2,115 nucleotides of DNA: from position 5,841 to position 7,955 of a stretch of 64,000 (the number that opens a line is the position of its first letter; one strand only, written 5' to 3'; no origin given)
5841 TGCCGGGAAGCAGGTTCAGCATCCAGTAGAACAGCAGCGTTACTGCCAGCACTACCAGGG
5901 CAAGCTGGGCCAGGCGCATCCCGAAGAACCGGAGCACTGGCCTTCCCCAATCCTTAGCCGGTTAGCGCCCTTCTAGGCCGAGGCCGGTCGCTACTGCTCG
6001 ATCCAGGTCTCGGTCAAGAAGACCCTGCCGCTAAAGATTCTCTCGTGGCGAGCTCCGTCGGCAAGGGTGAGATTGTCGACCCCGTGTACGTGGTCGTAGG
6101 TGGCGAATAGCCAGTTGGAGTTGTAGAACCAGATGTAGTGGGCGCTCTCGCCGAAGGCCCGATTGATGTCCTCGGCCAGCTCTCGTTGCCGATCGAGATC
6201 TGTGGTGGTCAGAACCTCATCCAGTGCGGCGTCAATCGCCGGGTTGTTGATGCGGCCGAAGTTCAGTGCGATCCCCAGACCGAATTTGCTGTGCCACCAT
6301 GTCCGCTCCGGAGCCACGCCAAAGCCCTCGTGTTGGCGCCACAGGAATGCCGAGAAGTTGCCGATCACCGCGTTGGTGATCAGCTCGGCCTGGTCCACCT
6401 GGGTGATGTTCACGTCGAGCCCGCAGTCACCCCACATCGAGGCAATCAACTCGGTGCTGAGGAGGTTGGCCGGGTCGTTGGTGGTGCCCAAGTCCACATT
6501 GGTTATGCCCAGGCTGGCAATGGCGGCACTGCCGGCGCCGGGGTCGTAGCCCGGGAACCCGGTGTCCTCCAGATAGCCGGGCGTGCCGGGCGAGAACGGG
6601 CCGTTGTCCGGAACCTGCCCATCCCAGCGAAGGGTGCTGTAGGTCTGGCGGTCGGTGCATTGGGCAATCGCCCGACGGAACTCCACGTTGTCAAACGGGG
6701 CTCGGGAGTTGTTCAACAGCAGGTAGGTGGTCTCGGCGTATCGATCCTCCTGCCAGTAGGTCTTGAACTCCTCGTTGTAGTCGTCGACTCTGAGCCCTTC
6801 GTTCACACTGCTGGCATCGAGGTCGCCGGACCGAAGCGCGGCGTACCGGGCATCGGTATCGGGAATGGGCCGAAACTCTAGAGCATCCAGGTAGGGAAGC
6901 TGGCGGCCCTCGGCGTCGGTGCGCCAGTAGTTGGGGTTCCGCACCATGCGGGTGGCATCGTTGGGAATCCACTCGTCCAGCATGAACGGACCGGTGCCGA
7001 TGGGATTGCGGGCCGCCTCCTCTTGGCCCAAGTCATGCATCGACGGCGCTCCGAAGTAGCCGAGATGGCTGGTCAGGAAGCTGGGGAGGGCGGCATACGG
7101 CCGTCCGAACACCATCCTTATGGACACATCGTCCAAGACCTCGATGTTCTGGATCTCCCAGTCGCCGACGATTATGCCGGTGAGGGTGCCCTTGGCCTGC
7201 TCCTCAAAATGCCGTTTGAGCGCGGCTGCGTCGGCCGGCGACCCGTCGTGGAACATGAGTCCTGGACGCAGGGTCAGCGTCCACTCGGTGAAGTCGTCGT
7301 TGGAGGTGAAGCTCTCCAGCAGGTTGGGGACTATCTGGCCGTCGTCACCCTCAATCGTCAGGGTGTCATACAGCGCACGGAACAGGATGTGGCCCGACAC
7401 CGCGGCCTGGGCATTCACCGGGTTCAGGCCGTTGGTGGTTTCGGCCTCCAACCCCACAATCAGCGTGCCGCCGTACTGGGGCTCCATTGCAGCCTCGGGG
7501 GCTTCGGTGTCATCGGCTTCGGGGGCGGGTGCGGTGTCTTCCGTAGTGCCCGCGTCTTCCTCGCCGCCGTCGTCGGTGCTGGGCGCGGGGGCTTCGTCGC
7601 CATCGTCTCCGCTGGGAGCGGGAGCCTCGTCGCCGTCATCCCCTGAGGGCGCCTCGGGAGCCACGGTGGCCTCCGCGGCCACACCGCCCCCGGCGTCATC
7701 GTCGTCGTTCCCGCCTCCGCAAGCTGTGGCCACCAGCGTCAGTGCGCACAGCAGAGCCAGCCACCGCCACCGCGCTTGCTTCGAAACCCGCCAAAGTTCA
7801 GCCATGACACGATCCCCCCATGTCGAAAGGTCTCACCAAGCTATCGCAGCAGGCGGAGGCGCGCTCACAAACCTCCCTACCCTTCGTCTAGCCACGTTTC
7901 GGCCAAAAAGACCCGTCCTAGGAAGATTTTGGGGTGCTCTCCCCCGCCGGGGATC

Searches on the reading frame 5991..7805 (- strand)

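Call 44: search_protein_families(library=pfam, proteins=[window:5991-7805:-], max_evalue=0.00001)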
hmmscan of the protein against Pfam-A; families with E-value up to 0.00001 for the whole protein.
window:5991-7805:- (604 aa): 1 family
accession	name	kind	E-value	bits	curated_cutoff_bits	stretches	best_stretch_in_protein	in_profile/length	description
PF00496.27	SBP_bac_5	-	9e-65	219.6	32.4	1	157-501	1-356/368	Bacterial extracellular solute-binding proteins, family 5 Middle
